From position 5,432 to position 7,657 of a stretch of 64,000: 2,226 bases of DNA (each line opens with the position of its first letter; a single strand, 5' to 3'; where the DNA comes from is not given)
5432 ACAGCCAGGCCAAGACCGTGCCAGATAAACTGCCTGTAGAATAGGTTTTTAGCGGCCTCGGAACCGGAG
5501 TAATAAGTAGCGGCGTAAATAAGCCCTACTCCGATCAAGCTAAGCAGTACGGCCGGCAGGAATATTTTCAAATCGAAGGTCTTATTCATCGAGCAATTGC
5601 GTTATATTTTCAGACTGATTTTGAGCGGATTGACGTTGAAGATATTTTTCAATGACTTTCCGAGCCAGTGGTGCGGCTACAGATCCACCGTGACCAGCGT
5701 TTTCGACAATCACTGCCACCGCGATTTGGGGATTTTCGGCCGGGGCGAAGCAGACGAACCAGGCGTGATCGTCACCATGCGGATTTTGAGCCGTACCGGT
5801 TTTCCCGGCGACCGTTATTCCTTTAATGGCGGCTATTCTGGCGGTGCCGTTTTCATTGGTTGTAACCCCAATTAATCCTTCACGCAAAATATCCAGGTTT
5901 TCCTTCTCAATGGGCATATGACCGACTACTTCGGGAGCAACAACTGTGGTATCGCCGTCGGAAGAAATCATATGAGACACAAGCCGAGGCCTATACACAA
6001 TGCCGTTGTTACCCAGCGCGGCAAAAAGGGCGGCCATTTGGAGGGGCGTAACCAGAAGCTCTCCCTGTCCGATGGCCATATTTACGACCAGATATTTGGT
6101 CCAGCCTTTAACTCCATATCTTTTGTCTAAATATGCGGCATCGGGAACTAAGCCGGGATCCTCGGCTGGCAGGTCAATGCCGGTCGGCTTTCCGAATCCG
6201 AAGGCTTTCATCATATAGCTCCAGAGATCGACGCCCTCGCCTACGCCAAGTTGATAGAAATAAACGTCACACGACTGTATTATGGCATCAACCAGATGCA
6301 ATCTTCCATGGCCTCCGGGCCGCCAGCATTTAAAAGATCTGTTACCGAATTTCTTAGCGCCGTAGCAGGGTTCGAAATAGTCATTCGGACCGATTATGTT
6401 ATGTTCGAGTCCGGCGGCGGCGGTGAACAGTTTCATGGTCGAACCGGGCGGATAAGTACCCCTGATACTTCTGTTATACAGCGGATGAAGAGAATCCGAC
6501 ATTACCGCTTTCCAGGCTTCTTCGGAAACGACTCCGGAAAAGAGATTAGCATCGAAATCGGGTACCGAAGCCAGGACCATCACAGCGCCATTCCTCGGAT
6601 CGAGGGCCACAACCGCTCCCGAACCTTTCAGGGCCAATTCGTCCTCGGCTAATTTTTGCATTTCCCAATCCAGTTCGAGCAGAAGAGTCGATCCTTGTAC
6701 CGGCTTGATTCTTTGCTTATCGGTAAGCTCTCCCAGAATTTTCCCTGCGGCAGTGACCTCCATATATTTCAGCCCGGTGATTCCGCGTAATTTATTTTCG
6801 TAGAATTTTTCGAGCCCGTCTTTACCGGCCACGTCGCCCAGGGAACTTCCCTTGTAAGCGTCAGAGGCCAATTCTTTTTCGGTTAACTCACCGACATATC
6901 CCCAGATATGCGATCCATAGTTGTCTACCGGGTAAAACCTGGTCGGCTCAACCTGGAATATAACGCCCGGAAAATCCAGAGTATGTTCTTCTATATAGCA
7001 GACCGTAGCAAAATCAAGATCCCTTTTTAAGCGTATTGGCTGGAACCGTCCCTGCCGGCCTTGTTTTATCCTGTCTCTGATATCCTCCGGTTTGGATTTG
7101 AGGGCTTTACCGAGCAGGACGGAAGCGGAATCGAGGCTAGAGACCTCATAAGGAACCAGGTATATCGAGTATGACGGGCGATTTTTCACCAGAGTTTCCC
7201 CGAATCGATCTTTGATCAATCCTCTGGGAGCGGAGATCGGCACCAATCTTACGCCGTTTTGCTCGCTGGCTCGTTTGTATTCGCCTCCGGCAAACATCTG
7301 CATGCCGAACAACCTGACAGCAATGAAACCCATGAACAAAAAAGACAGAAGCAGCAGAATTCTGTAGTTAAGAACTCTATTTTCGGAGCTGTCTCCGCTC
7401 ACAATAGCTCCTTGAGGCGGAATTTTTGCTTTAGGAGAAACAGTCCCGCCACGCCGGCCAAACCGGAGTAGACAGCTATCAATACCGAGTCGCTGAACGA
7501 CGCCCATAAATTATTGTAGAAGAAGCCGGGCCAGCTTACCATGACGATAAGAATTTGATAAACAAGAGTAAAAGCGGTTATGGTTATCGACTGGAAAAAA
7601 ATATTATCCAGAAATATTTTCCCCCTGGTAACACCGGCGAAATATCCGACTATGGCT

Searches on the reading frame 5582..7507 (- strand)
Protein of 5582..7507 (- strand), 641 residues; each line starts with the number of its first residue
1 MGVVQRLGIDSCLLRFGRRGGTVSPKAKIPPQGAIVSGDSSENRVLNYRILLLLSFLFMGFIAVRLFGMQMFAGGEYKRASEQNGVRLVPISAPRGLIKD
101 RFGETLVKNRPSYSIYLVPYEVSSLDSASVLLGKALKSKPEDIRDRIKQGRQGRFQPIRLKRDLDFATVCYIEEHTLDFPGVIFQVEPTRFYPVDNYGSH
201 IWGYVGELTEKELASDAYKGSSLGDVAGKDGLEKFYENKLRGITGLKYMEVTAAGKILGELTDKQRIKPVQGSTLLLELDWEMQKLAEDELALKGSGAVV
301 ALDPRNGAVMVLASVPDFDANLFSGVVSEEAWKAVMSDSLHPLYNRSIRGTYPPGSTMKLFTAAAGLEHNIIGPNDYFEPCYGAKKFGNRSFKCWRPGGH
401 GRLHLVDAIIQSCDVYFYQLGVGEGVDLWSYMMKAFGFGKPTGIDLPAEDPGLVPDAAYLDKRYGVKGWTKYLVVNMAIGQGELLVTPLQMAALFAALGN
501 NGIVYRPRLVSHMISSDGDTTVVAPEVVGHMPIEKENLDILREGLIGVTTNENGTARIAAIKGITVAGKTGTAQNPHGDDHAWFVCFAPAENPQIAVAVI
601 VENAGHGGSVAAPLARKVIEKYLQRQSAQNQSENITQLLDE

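Call 32: search_protein_families(library=pfam, proteins=[window:5582-7507:-], max_evalue=0.001)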
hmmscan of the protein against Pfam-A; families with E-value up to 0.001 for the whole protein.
window:5582-7507:- (641 aa): 2 families
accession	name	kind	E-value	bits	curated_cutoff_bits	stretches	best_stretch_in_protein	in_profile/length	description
PF00905.27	Transpeptidase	-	2.8e-67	227.5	22.1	1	297-620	1-299/299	Penicillin binding protein transpeptidase domain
PF03717.20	PBP_dimer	-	8e-43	147.4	24.4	1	91-261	2-179/180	Penicillin-binding Protein dimerisation domain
